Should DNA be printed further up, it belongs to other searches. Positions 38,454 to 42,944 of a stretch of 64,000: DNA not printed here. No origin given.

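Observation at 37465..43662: A tssL-tssM-tssA T6SS mini-operon embedded in core genes, with no other T6SS genes nearby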

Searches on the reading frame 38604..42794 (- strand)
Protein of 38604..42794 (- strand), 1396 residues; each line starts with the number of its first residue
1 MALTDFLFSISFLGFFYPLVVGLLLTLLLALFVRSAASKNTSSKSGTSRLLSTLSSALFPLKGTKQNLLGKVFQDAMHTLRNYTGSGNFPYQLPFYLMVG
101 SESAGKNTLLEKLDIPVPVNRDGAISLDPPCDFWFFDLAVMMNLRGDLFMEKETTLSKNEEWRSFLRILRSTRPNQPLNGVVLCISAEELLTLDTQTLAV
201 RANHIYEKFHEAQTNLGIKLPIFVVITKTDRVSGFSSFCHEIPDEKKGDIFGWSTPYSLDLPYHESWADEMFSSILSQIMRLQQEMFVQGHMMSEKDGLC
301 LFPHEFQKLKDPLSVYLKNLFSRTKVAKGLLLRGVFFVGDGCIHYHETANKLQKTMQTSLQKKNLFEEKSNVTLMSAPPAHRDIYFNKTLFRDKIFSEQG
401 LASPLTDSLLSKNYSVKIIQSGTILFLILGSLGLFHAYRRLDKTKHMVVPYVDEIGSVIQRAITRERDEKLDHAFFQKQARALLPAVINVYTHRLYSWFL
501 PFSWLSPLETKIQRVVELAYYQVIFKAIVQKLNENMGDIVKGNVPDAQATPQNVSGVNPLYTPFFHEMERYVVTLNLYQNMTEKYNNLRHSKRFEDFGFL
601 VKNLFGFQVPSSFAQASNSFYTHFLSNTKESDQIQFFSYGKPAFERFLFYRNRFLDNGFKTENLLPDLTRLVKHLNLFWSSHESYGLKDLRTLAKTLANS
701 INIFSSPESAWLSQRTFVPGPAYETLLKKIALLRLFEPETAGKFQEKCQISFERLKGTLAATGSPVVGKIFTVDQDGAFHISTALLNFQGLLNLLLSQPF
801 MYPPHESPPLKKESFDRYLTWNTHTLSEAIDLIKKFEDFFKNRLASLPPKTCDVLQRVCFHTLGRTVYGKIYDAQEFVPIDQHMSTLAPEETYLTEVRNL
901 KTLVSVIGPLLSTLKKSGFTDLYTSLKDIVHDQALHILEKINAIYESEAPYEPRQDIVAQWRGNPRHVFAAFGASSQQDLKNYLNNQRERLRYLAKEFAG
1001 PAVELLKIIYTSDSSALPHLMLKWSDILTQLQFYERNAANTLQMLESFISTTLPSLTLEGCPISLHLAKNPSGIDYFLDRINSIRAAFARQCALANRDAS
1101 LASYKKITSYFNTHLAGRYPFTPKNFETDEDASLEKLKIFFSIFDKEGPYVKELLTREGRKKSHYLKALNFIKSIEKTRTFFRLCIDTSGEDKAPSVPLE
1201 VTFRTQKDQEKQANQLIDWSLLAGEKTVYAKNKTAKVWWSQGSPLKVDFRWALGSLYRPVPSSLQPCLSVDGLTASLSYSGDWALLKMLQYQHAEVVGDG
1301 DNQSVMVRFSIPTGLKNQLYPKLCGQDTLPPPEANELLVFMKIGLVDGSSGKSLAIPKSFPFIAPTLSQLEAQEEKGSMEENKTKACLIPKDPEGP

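Call 3: search_protein_families(library=pfam, proteins=[window:38604-42794:-], max_evalue=0.01)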
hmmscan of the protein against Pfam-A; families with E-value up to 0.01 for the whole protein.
window:38604-42794:- (1396 aa): 1 family
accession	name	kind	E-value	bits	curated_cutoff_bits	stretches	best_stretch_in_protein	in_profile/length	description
PF14331.11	IcmF-related_N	-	3.5e-48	164.6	25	1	159-406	5-242/259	IcmF-related N-terminal domain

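Call 4: search_protein_families(library=ncbifam, proteins=[window:38604-42794:-], max_evalue=0.01)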
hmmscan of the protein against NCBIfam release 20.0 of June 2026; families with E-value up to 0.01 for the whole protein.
window:38604-42794:- (1396 aa): 2 families
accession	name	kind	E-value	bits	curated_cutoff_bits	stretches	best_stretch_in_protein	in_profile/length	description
TIGR03348.1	VI_IcmF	equivalog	1.1e-62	212.4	388.15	1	20-439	37-453/1168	type VI secretion system membrane subunit TssM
NF038226.1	IcmF_IVB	equivalog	1e-11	43.5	1000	1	92-291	25-210/973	type IVB secretion system protein IcmF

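Call 5: find_encoding_contigs(protein=window:38604-42794:-, flank=10000, max_places=6)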
Protein window:38604-42794:- (1396 aa): no gene with exactly this product is on record in the collection.

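Call 7: find_homologous_proteins(query=window:38604-42794:-, max_evalue=0.00001)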
Query window:38604-42794:- (1396 aa): 145 proteins with E <= 0.00001 among 8000 candidates; the best 120 are listed.
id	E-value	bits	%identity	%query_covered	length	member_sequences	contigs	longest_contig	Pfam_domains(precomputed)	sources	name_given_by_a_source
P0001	0.0e+0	3089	96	100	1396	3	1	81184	PF14331.12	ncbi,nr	ncbi:hypothetical protein EIL50_02550 [bacterium NHP-B]|nr:hypothetical protein EIL50_02550 [bacteri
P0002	0.0e+0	2023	63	100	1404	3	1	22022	PF14331.12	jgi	jgi:type VI secretion system protein ImpL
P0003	0.0e+0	1521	49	100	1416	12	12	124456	PF14331.12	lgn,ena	-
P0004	0.0e+0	1507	49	99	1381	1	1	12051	PF14331.12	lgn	-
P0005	0.0e+0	1292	43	100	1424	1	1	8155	PF14331.12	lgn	-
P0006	9.7e-106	373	25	93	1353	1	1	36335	PF14331.12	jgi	jgi:type VI secretion system protein ImpL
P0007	5.0e-93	330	24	89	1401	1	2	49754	PF14331.12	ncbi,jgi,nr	ncbi:MAG: hypothetical protein E7015_01625 [Alphaproteobacteria bacterium]|nr:hypothetical protein [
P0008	6.8e-90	320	23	97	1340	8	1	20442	PF14331.12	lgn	-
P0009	2.1e-66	242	26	40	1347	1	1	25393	PF14331.12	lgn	-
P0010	4.6e-66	241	24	93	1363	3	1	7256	PF14331.12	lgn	-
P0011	7.5e-33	131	26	32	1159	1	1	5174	PF14331.12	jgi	jgi:hypothetical protein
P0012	5.2e-30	122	31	18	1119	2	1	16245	PF00498.32,PF16697.11,PF06761.18,PF14331.12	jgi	jgi:type VI secretion system protein ImpL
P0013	7.5e-30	121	27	23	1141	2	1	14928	PF06761.18,PF14331.12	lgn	-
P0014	1.1e-29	121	27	28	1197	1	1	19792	PF06744.19,PF06761.18,PF14331.12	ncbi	-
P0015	1.3e-29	120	27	24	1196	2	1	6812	PF06744.19,PF06761.18,PF14331.12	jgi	jgi:type VI secretion system protein ImpL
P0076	5.1e-24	102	26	24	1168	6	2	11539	PF06744.19,PF21070.3,PF06761.18,PF14331.12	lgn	-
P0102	5.2e-22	95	29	19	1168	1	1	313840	PF06744.19,PF21070.3,PF06761.18,PF14331.12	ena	-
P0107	7.4e-22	95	22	26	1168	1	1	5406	PF06744.19,PF06761.18,PF14331.12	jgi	jgi:type VI secretion system protein ImpL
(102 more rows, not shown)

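Call 9: find_encoding_contigs(protein=P0001, flank=10000, max_places=3)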
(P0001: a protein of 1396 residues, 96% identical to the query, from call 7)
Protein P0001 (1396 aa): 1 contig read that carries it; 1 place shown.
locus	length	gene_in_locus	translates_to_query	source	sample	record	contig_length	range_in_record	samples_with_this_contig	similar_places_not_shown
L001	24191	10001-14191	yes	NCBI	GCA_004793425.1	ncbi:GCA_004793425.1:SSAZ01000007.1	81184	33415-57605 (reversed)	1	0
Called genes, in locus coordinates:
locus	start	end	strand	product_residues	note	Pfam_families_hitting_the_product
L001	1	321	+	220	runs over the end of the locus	-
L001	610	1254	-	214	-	PF00163:Ribosomal_S4, PF01479:S4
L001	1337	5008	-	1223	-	PF00580:UvrD-helicase, PF13245:AAA_19 (faint), PF13361:UvrD_C, PF13538:UvrD_C_2 (faint), PF12705:PDDEXK_1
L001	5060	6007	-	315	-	PF02511:Thy1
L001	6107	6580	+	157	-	PF00383:dCMP_cyt_deam_1, PF14437:MafB19-deam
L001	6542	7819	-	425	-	PF03237:Terminase_6N, PF17289:Terminase_6C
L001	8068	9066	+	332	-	PF02899:Phage_int_SAM_1, PF13495:Phage_int_SAM_4, PF00589:Phage_integrase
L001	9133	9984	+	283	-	PF09850:DotU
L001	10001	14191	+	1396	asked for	PF14331:IcmF-related_N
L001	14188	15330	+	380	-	PF06812:ImpA_N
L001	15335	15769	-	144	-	PF00210:Ferritin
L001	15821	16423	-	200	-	PF01025:GrpE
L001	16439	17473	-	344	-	PF01628:HrcA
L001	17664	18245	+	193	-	PF03602:Cons_hypoth95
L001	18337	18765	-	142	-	PF04965:GPW_gp25 (weak)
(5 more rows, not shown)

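Call 10: find_encoding_contigs(protein=P0003, flank=10000, max_places=3)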
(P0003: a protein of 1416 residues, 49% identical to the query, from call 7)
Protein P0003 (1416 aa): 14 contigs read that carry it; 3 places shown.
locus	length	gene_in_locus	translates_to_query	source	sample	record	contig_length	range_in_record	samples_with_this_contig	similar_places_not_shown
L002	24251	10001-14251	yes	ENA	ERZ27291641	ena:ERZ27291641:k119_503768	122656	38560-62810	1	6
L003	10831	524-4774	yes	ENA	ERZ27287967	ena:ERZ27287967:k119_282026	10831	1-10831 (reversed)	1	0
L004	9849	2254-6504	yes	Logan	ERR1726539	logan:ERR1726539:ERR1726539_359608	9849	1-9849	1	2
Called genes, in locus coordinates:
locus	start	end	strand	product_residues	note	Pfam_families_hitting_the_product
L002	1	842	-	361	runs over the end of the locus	-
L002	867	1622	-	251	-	PF08511:COQ9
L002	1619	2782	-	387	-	PF00364:Biotin_lipoyl, PF25997:BSH_YhbJ (weak), PF00198:2-oxoacid_dh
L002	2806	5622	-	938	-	PF00676:E1_dh, PF02779:Transket_pyr, PF16870:OxoGdeHyase_C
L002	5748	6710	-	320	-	PF02511:Thy1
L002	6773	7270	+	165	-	PF00383:dCMP_cyt_deam_1, PF14437:MafB19-deam, PF14439:Bd3614-deam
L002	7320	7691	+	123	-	PF00903:Glyoxalase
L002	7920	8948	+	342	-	PF02899:Phage_int_SAM_1, PF00589:Phage_integrase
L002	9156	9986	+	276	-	PF09850:DotU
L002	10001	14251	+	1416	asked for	PF14331:IcmF-related_N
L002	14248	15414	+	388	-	PF06812:ImpA_N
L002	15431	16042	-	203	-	PF02632:BioY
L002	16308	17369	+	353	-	PF00294:PfkB (weak)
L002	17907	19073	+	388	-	-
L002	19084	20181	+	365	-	-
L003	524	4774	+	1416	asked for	PF14331:IcmF-related_N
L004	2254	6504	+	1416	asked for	PF14331:IcmF-related_N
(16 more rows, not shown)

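Call 30: find_encoding_contigs(protein=P0007, flank=10000, max_places=2)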
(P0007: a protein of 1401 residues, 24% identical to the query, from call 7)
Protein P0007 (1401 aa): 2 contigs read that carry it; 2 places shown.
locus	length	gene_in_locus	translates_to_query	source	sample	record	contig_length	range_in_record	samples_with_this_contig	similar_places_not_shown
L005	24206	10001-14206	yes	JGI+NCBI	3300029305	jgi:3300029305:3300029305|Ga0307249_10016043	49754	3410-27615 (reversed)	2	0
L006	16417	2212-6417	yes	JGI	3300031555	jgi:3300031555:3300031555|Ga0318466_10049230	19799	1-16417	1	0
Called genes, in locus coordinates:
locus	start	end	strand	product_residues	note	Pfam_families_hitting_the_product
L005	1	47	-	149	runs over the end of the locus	PF01713:Smr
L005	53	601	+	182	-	PF03330:DPBB_1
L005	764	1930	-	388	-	PF00108:Thiolase_N, PF02803:Thiolase_C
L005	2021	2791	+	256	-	PF02475:TRM5-TYW2_MTfase (weak), PF02384:N6_Mtase (weak), PF05175:MTS, PF06325:PrmA, PF13847:Methyltransf_31, PF08241:Methyltransf_11 (weak), PF08242:Methyltransf_12 (weak), PF13649:Methyltransf_25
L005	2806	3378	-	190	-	PF03602:Cons_hypoth95, PF06325:PrmA (weak), PF09445:Methyltransf_15 (weak)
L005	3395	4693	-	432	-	PF07690:MFS_1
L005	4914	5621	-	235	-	PF01746:tRNA_m1G_MT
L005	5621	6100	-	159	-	PF01782:RimM, PF24986:PRC_RimM (weak)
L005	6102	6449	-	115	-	PF00886:Ribosomal_S16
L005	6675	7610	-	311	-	PF05045:RgpF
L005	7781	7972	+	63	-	-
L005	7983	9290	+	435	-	PF05936:T6SS_VasE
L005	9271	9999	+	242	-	PF09850:DotU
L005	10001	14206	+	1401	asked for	PF14331:IcmF-related_N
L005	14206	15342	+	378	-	PF06812:ImpA_N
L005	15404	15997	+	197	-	PF04972:BON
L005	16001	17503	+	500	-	PF13541:ChlI, PF00158:Sigma54_activat (weak), PF01078:Mg_chelatase, PF07728:AAA_5, PF00493:MCM (weak), PF13335:Mg_chelatase_C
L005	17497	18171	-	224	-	PF03548:LolA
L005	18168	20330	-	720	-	PF13491:FtsK_4TM, PF17854:FtsK_alpha, PF01580:FtsK_SpoIIIE, PF09397:FtsK_gamma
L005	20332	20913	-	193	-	PF13717:Zn_ribbon_4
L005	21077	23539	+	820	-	PF00005:ABC_tran (faint), PF02463:SMC_N (faint), PF13476:AAA_23 (faint), PF13555:AAA_29 (faint), PF20703:nSTAND1 (faint), PF13304:AAA_21 (faint), PF00684:DnaJ_CXXCXGXG (faint), PF17755:UvrA_DNA-bind, +1 more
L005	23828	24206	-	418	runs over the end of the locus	PF07498:Rho_N, PF07497:Rho_RNA_bind, PF00006:ATP-synt_ab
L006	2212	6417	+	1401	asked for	PF14331:IcmF-related_N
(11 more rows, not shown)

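Call 31: find_related_loci(query=window:38604-42794:-, collection=genome_contigs, flank=10000)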
Query window:38604-42794:- (1396 aa) in genome_contigs; peptide patterns used: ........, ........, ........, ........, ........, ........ (x = any residue, [..] = any of these).
51 stretches matched a pattern; 2 encode a relative of the query (tblastn E <= 1e-3); 2 distinct loci.
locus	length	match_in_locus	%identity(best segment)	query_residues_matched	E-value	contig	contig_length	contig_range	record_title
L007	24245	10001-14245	49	1-1394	0e+0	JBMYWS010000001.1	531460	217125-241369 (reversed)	MAG: Holosporaceae bacterium isolate ME_XS_2210_bin_4 ME_XS_2210_bin_4_0, whole genome shotgun sequence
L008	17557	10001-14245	49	1-1394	0e+0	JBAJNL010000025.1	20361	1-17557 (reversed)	MAG: Holosporaceae bacterium isolate MAG3-Ocu2016 MAG-Ocu-3-OculinaPatagonica-C1882, whole genome shotgun sequence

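Call 36: search_solved_structures(query=A1, max_evalue=1, show_alignments=0)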
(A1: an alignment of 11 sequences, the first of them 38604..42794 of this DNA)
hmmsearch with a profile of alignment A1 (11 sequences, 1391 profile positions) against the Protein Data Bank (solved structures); distinct sequences matched with E-value up to 1: 5.
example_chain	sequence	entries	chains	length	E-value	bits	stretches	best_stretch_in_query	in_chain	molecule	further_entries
3rkl_A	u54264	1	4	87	0.039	14.6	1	895-953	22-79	STIV-A81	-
7jvq_A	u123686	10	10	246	0.33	11.5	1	76-153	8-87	Engineered mini-Gi protein alpha sub-unit | Engineered human Gs alpha subunit | Chimeric miniGs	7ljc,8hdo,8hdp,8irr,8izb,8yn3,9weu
8vkw_4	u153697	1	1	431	0.6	10.7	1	90-134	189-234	GTPase HflX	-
8vio_4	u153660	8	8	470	0.68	10.5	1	90-134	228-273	GTPase HflX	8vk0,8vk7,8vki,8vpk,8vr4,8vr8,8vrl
8kab_h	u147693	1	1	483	0.71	10.4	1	90-134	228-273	GTPase HflX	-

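Call 39: find_encoding_contigs(protein=P0006, flank=10000, max_places=1)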
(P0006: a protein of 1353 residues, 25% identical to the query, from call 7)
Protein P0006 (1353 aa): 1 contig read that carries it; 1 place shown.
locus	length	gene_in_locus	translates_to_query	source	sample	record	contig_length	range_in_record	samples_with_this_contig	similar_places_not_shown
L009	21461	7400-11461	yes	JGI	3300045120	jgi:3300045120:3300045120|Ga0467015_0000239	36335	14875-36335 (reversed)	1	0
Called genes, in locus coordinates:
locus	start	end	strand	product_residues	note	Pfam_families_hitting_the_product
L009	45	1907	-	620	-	PF07715:Plug, PF00593:TonB_dep_Rec_b-barrel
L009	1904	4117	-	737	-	-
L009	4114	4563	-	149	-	PF13185:GAF_2 (weak)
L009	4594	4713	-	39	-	-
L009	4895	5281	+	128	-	-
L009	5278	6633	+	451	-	PF05936:T6SS_VasE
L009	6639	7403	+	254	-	PF09850:DotU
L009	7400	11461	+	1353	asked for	PF14331:IcmF-related_N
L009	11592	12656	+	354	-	PF06812:ImpA_N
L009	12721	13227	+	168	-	PF05591:T6SS_VipA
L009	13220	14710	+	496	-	PF05943:VipB, PF18945:VipB_2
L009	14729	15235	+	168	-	PF05638:T6SS_HCP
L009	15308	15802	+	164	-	PF04965:GPW_gp25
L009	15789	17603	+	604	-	PF05947:T6SS_TssF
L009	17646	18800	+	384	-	PF06996:T6SS_TssG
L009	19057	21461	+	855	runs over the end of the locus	PF02861:Clp_N, PF13191:AAA_16 (weak), PF23569:NBD_SMAX1 (weak), PF00004:AAA, PF17871:AAA_lid_9, PF00004:AAA (weak), PF07724:AAA_2, PF10431:ClpB_D2-small, +4 more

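Call 40: find_encoding_contigs(protein=P0002, flank=10000, max_places=1)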
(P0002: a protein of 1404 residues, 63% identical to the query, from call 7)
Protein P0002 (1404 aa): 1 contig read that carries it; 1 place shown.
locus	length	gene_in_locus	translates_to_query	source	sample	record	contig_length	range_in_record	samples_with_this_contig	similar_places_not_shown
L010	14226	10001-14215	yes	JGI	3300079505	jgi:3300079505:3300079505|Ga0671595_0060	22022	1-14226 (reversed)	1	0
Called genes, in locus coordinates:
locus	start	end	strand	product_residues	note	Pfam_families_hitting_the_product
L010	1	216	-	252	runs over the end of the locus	PF03747:ADP_ribosyl_GH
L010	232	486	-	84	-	PF03747:ADP_ribosyl_GH (weak)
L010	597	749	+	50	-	-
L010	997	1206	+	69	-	-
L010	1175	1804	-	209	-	PF00163:Ribosomal_S4, PF01479:S4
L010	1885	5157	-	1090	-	PF00580:UvrD-helicase, PF13245:AAA_19 (weak), PF13361:UvrD_C, PF13538:UvrD_C_2 (faint), PF12705:PDDEXK_1 (weak)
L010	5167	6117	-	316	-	PF02511:Thy1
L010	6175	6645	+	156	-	PF00383:dCMP_cyt_deam_1, PF14437:MafB19-deam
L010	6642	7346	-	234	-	PF17289:Terminase_6C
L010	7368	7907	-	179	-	PF03237:Terminase_6N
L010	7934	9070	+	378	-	PF02899:Phage_int_SAM_1, PF13495:Phage_int_SAM_4 (weak), PF00589:Phage_integrase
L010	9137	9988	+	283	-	PF09850:DotU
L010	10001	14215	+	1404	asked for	PF14331:IcmF-related_N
